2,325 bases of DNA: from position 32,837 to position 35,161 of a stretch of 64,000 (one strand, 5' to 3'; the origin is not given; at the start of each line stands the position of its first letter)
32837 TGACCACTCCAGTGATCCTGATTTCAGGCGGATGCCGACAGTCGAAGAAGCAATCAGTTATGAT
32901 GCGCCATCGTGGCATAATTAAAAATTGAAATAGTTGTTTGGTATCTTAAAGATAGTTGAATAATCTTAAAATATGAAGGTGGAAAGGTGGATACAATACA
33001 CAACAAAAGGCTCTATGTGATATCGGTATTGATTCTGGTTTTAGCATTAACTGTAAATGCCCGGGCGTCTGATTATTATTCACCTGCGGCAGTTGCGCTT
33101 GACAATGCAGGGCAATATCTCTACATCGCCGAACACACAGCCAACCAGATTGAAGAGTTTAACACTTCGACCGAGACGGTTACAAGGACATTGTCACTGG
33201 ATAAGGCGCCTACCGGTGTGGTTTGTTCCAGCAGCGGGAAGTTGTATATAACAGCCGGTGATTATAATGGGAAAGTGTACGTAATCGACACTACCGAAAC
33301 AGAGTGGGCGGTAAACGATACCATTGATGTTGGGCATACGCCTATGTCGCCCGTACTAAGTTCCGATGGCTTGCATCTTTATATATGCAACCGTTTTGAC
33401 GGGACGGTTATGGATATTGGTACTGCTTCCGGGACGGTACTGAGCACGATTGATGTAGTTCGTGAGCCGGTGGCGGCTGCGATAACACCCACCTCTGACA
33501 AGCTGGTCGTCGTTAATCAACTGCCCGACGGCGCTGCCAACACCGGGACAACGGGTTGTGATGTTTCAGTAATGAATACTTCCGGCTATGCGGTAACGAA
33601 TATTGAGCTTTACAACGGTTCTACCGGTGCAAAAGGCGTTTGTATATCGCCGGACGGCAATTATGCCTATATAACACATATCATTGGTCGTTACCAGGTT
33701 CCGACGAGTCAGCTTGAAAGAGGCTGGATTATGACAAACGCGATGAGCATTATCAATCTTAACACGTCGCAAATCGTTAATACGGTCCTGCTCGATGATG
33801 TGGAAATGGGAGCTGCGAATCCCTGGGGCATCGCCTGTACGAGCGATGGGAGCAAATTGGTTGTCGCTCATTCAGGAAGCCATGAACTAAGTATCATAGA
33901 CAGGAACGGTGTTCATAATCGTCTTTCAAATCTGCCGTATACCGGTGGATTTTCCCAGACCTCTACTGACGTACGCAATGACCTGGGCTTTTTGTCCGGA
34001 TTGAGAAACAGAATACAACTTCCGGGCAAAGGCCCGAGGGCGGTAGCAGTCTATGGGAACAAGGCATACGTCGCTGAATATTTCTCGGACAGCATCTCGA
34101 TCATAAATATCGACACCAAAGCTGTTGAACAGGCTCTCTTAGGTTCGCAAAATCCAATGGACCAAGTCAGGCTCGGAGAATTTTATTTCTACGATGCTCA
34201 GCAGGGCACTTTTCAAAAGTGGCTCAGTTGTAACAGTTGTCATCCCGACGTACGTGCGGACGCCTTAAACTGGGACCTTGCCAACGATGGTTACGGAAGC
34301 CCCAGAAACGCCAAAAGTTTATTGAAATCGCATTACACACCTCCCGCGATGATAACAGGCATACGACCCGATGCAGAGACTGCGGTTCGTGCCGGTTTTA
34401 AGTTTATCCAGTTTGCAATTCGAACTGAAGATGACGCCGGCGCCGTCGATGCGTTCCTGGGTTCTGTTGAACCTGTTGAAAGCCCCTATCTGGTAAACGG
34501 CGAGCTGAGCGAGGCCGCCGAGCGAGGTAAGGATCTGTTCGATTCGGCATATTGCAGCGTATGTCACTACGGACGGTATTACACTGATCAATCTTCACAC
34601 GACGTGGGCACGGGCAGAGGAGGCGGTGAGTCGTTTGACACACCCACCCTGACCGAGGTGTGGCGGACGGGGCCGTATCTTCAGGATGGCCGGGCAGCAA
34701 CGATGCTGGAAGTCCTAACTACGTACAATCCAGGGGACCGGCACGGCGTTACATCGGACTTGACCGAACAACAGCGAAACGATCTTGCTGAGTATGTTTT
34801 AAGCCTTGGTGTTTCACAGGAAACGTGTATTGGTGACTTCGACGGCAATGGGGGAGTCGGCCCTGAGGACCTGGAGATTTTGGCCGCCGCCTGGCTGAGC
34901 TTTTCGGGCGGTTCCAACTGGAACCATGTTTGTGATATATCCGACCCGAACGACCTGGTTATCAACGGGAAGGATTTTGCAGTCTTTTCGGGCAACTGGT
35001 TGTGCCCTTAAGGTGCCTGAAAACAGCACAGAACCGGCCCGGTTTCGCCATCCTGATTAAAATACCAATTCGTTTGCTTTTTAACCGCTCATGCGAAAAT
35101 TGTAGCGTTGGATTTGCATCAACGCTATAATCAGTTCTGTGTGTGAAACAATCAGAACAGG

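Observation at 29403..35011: Adjacent secreted haem-c/beta-propeller genes: a LamG-propeller-2xCxxCH giant plus a propeller-cytochrome c peroxidase fusion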

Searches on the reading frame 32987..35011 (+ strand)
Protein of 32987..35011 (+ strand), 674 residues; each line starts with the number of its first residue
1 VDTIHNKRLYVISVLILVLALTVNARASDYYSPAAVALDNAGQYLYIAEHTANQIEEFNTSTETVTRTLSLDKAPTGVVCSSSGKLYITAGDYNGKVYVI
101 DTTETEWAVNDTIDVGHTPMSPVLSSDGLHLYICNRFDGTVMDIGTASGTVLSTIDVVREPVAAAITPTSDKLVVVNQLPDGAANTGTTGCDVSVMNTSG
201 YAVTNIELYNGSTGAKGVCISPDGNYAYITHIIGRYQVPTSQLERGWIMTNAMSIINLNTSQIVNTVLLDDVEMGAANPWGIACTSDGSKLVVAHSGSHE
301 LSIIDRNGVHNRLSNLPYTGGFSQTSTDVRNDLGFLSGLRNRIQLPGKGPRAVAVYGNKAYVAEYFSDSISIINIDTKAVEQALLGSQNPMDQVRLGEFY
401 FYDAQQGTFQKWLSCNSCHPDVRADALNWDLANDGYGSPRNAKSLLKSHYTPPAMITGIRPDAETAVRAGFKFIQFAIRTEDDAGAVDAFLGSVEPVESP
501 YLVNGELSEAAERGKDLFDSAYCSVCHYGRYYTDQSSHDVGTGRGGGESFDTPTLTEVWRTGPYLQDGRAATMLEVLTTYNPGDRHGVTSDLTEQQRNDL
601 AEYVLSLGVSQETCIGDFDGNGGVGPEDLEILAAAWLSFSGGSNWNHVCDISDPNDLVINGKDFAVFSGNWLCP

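Call 3: search_protein_families(library=pfam, proteins=[window:32987-35011:+], max_evalue=0.1)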
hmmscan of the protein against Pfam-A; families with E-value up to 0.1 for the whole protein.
window:32987-35011:+ (674 aa): 11 families
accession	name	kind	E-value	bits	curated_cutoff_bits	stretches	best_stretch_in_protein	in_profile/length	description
PF10282.15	Lactonase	-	1.6e-09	37.9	21.7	2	26-103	239-321/344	Lactonase, 7-bladed beta-propeller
PF13570.13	Beta-prop_ACSF4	-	4.4e-07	30.1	133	2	32-177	8-151/329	Beta-alanine-activating enzyme, beta-propeller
PF03150.19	CCP_MauG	-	2.1e-06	28.9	25.6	1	393-465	3-76/149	Di-haem cytochrome c peroxidase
PF00034.26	Cytochrom_C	-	3.9e-05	25.3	21.3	1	511-607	1-89/90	Cytochrome c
PF13442.11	Cytochrome_CBB3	-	0.00027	21.7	27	1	510-604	2-68/68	Cytochrome C oxidase, cbb3-type, subunit III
PF08450.18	SGL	-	0.00034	20.7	26.3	0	207-317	128-223/246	SMP-30/Gluconolactonase/LRE-like region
PF01731.26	Arylesterase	-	0.0021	18.7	21.3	0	23-56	46-79/86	Arylesterase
PF21419.2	RoxA-like_Cyt-c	-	0.033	14.2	26.7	0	552-579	4-31/39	RoxA-like, cytochrome c-like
PF23749.1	DUF7165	-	0.038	13.2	26.7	0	8-105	43-137/442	Domain of unknown function (DUF7165)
PF24807.1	WD40_CDC20-Fz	-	0.044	13.5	200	0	33-113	54-131/292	CDC20/Fizzy WD40 domain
PF22701.2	Mala_s_1-like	-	0.057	13.6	27.5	0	35-92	92-149/195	Mal s 1 allergenic protein-like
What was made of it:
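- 34142..34822 (+): HzsC-like / CCP-MauG-superfamily di-haem domain (aa 386-612). Pfam CCP_MauG and Cytochrom_C (call 3).
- On Di-haem cytochrome c peroxidase / MauG (PF03150): CCP_MauG scores 28.9 bits against 25.6 but covers only profile positions 3-76 of 149 (call 3).
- Checked: CCP_MauG: marginally met (28.9 bits against 25.6, covering half of the profile, call 3).
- Protein 2 meets the Pfam CCP_MauG threshold (call 3).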

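Call 4: search_protein_families(library=ncbifam, proteins=[window:32987-35011:+], max_evalue=0.1)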
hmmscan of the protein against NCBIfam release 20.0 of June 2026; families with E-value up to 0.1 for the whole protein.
window:32987-35011:+ (674 aa): 15 families
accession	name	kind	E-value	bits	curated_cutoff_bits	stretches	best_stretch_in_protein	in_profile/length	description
NF052342.1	hydrazine_BC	exception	3.1e-40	138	1250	3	29-377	37-377/690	hydrazine synthase subunit beta-gamma fusion subunit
NF052340.1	hydrazine_beta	equivalog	2.6e-25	89.3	560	1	28-375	30-369/372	hydrazine synthase subunit beta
NF052341.1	hydrazine_gamma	equivalog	4.4e-25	88.4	625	2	392-550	66-244/339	hydrazine synthase subunit gamma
TIGR03866.1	PQQ_ABC_repeats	subfamily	6.6e-19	68.1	287.3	1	38-175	6-141/310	PQQ-dependent catabolism-associated beta-propeller protein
TIGR04039.1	MXAN_0977_Heme2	hypoth_equivalog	1.8e-13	50.3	362.85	2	387-451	3-70/336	MbnH family di-heme enzyme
TIGR02276.1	beta_rpt_yvtn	repeat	1.9e-13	50.1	27.85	3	356-381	2-27/42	beta-propeller repeat protein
NF052460.1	L-NosZ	equivalog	3.3e-11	42.4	700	1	41-233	53-236/480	clade III lactonase-type nitrous-oxide reductase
NF052280.1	7_blade_YncE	equivalog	1.9e-09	36.8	400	2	36-141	221-323/338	7-bladed beta-propeller protein YncE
TIGR03791.1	TTQ_mauG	equivalog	3.5e-09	36.3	443.85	1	507-606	155-277/291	tryptophan tryptophylquinone biosynthesis enzyme MauG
NF048007.1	MmpL3Stblzr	equivalog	3.6e-06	26.4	600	1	35-175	184-324/366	MmpL3/TtfA transport complex stabilizer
NF035926.1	scyF_NHL_VPEP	equivalog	0.00019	20.7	350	1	28-104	149-230/376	scytonemin biosynthesis PEP-CTERM protein ScyF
TIGR03981.2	SAM_quin_mod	hypoth_equivalog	0.00028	19.9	340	0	550-579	328-357/411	His-Xaa-Ser system-associated MauG-like protein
NF008258.1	PRK11028.1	equivalog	0.00042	19.5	370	1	34-120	232-324/330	6-phosphogluconolactonase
NF053768.1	CIS12_fam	equivalog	0.011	14.5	860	1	33-182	88-241/715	CIS12 family contractile injection system protein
NF040606.1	CytoC_perox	subfamily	0.054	12.7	150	0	509-531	296-317/524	di-heme-cytochrome C peroxidase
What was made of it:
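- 32987..35011 (+): Gene 2: fused HzsB-HzsC-like protein (7-bladed YVTN propeller + CCP-like di-haem domain + dockerin-like tail), 674 aa. NCBIfam hydrazine_BC 138 bits, beta 89, gamma 88 (call 4).
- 33071..34141 (+): HzsB-like seven-bladed beta-propeller (aa 29-385). TIGR02276 YVTN repeats (call 4).
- On HZS-like alpha + beta-gamma homologue pairs: NCBIfam hydrazine_BC gives 3e-40 (call 4).
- Checked: YVTN repeats: met (TIGR02276, 50 bits against 27.85, call 4).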

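Call 7: search_solved_structures(query=window:32987-35008:+, max_evalue=1, show_alignments=3)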
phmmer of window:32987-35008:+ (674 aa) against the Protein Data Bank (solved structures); distinct sequences matched with E-value up to 1: 31.
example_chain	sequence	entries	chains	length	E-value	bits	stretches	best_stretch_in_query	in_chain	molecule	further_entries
5c2v_C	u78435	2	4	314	5.7e-24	87.7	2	392-551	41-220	HYDRAZINE SYNTHASE GAMMA SUBUNIT | Hypothetical (Di heme) protein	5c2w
1l0q_A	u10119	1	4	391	3.2e-22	82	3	53-177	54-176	Surface layer protein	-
5c2v_B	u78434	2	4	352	7.3e-19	70.9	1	29-374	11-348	HYDRAZINE SYNTHASE BETA SUBUNIT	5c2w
6ren_A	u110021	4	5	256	1.9e-09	39.7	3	32-97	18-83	3fPizza6-SH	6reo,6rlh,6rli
6e1c_A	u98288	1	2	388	8.5e-08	34.3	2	388-450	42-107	Di-heme enzyme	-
2c1u_A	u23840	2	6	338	0.0011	20.7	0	461-592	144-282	DI-HAEM CYTOCHROME C PEROXIDASE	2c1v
4zcn_A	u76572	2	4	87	0.0016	20.1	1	32-97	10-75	nvPizza2-S16S58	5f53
8pkr_A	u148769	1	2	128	0.0042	18.8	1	33-97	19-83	non-specific serine/threonine protein kinase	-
6g82_A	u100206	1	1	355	0.0063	18.2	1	210-272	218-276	Serum paraoxonase-1 by directed evolution with the L69S/H115W/F222S mutations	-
6gmu_A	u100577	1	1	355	0.007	18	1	210-272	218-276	Serum Paraoxonase-1 by directed evolution with the L69G/H134R/F222S/T332S mutations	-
3o5c_A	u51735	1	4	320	0.0071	18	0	392-449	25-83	Cytochrome c551 peroxidase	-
1iqc_A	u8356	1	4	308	0.0071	18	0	512-579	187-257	di-heme peroxidase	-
3u4y_A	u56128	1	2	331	0.01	17.5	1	49-260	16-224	uncharacterized protein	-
6h0a_A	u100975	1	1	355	0.011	17.3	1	210-272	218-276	Serum Paraoxonase-1 by directed evolution with the L69G/H115W/H134R/F222S/T332S mutations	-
4hhq_A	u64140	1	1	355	0.015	16.9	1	210-272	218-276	SERUM PARAOXONASE BY DIRECTED EVOLUTION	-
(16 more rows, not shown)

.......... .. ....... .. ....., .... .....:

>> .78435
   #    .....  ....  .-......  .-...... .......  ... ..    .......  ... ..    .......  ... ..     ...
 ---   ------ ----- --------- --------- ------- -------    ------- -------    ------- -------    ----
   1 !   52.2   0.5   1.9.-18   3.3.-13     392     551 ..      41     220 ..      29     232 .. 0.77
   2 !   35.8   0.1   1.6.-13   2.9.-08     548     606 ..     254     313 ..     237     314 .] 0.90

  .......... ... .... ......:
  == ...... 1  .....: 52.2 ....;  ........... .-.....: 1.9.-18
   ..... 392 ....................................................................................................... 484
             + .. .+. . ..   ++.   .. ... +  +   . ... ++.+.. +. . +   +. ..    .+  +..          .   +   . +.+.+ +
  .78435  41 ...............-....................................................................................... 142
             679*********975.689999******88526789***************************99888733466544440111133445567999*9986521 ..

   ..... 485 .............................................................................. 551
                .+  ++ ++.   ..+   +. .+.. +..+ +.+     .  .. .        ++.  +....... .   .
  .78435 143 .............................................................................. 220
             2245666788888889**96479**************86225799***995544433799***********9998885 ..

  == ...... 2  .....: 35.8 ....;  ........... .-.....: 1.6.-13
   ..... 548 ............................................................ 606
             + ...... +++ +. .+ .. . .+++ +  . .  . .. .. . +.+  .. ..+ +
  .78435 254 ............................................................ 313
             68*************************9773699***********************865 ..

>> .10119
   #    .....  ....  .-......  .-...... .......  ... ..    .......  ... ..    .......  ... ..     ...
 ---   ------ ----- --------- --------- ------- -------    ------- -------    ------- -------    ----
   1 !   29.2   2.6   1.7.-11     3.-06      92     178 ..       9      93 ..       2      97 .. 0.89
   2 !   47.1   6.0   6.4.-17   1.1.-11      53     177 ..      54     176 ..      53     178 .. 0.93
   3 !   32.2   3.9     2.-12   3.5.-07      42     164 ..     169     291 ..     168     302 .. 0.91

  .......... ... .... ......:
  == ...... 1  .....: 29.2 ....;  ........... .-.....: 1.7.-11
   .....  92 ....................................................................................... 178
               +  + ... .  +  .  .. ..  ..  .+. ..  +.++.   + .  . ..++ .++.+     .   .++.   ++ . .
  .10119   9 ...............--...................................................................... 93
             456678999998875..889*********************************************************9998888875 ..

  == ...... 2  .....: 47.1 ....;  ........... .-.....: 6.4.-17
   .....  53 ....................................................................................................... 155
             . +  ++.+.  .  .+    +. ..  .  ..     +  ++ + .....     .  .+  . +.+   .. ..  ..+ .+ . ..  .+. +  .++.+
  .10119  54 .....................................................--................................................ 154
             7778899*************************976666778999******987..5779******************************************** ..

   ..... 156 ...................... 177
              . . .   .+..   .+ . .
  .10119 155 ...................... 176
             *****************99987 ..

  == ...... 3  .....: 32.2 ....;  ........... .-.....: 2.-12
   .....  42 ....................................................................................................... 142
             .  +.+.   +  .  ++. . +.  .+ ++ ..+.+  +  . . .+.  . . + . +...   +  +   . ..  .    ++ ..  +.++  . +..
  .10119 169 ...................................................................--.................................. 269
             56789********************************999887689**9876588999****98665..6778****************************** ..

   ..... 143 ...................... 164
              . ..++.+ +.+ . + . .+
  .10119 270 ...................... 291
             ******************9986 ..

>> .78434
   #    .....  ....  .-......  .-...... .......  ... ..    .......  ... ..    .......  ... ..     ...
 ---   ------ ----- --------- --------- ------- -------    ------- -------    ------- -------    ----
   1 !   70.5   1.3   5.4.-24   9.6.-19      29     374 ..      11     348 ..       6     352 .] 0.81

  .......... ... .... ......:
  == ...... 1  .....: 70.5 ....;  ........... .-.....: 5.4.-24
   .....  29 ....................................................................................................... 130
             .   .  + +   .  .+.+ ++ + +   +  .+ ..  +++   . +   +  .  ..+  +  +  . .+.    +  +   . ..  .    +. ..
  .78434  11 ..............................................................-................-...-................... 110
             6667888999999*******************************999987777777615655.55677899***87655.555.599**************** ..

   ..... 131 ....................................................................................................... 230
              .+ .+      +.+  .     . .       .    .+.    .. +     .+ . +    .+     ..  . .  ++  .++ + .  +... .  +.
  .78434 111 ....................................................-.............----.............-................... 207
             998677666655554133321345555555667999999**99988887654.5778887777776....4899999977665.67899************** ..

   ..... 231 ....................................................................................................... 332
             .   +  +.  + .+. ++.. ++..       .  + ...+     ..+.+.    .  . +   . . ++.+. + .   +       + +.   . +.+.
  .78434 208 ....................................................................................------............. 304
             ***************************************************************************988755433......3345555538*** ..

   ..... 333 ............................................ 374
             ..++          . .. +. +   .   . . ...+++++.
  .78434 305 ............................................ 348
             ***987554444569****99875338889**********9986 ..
